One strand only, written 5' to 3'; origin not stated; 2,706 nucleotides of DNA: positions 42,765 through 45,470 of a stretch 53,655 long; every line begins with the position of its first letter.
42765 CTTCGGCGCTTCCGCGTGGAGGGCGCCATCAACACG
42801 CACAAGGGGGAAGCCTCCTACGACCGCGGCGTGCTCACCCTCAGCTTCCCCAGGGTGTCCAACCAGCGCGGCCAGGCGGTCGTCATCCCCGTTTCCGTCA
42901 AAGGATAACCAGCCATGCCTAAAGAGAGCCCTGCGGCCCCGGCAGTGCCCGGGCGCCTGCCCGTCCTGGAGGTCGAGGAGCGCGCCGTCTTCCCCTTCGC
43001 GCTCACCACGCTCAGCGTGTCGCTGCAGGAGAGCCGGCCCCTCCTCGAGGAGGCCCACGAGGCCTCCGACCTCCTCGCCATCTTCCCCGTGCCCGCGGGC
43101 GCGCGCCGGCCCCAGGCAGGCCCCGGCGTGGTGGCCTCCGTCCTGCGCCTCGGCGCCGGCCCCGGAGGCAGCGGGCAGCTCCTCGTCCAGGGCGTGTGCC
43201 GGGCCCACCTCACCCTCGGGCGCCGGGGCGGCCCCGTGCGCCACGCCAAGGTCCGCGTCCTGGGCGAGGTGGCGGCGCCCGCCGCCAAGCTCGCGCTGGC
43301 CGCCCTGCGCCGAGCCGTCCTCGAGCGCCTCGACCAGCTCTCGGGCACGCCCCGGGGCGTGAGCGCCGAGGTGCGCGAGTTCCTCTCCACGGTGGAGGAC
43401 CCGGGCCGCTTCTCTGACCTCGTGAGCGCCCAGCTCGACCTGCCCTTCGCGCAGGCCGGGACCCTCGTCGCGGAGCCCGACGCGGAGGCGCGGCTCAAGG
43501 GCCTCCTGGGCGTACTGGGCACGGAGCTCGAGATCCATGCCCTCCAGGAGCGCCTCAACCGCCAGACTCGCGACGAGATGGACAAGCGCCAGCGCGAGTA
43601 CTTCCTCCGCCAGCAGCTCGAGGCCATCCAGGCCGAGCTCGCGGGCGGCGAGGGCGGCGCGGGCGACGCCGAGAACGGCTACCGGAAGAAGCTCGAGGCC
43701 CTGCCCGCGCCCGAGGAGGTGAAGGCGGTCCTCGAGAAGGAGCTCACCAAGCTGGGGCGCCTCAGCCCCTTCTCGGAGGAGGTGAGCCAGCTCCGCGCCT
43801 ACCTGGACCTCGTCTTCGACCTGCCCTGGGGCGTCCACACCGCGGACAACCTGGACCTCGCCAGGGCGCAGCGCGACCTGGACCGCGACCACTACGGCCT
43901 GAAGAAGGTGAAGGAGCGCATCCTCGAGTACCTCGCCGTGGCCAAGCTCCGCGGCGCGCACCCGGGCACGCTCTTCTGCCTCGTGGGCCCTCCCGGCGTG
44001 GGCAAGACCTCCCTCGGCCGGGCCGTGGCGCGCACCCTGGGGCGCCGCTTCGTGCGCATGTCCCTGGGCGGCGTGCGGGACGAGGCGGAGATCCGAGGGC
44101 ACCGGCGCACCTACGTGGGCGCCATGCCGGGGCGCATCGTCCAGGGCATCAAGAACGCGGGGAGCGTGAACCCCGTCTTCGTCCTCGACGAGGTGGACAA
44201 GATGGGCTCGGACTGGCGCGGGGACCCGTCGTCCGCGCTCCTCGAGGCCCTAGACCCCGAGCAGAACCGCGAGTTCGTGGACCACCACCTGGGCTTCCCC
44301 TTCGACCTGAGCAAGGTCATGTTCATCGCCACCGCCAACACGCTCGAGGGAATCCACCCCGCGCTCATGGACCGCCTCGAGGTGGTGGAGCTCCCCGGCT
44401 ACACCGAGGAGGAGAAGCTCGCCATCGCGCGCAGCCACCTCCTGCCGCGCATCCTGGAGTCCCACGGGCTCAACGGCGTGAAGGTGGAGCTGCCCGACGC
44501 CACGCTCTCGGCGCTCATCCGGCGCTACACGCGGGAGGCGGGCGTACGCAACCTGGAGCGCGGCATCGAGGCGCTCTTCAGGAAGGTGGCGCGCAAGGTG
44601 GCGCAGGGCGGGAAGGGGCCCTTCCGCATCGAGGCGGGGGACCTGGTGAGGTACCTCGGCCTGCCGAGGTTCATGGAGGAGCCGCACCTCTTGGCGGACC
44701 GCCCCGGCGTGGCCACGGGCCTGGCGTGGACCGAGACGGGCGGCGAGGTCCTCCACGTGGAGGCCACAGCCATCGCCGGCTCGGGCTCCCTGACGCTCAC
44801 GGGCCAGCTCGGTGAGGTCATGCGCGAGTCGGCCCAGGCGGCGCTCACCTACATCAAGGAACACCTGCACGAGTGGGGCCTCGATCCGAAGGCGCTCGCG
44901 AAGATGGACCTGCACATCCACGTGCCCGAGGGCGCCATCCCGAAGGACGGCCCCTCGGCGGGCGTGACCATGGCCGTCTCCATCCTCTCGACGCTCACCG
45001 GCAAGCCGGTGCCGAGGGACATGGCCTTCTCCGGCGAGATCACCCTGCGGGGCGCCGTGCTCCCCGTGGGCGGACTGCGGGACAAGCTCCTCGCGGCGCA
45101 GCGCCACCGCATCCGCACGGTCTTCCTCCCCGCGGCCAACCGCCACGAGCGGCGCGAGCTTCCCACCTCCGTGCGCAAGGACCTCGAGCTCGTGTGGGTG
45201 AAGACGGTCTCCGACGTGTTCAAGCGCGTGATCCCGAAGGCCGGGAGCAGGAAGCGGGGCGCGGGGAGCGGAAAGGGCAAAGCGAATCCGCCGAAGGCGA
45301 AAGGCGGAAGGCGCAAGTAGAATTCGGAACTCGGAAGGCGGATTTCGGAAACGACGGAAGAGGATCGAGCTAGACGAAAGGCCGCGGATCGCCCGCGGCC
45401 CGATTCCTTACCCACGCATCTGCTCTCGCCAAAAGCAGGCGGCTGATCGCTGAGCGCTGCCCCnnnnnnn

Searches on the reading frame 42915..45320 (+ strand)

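Call 42: search_protein_families(library=pfam, proteins=[window:42915-45320:+], max_evalue=0.001)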
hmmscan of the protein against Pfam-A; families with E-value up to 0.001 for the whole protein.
window:42915-45320:+ (801 aa): 9 families
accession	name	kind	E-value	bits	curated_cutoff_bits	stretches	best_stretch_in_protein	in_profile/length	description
PF05362.19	Lon_C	-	6.8e-78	261.4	21.1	1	572-773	2-203/205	Lon protease (S16) C-terminal proteolytic domain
PF00004.35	AAA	-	1.3e-25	90.8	21.2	1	355-491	2-126/131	ATPase family associated with various cellular activities (AAA)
PF22667.2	Lon_lid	-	6.4e-19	67.8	27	1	515-567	1-54/57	Lon protease AAA+ ATPase lid domain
PF02190.22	LON_substr_bdg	-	5.1e-15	56.4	28.7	1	15-200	2-197/200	ATP-dependent protease La (LON) substrate-binding domain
PF07728.20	AAA_5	-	1.1e-09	38.8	22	1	354-487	2-138/139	AAA domain (dynein-related subfamily)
PF13541.12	ChlI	-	7.4e-08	32.8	27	1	615-742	1-121/121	Subunit ChlI of Mg-chelatase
PF13401.12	AAA_22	-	3.3e-06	27.9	27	1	352-446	6-104/130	AAA domain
PF05496.18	RuvB_N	-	0.00022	21.5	27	1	325-380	8-62/159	Holliday junction DNA helicase RuvB P-loop domain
PF13191.12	AAA_16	-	0.00065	20.7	32.6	1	346-378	20-51/167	AAA ATPase domain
